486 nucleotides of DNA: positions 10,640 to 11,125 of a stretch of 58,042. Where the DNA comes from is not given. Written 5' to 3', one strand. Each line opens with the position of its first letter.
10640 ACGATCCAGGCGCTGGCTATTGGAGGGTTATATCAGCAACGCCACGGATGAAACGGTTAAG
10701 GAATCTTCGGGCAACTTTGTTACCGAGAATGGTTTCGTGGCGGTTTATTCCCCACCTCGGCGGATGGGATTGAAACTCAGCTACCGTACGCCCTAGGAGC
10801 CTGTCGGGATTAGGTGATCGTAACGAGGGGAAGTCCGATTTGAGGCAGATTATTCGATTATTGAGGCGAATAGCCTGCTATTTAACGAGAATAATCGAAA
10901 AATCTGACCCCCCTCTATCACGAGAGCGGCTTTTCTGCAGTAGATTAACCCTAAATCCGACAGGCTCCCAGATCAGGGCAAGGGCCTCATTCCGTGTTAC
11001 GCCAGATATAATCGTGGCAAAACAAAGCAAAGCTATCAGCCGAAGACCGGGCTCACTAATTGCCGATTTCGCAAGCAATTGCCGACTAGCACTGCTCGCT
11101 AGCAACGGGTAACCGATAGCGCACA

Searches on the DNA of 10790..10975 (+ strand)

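Call 55: search_dna_similar(query=window:10790-10975:+, collection=plasmids, mode=distant, max_evalue=1, max_rows=30)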
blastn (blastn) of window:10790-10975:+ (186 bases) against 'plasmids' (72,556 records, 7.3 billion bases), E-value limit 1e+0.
No match.
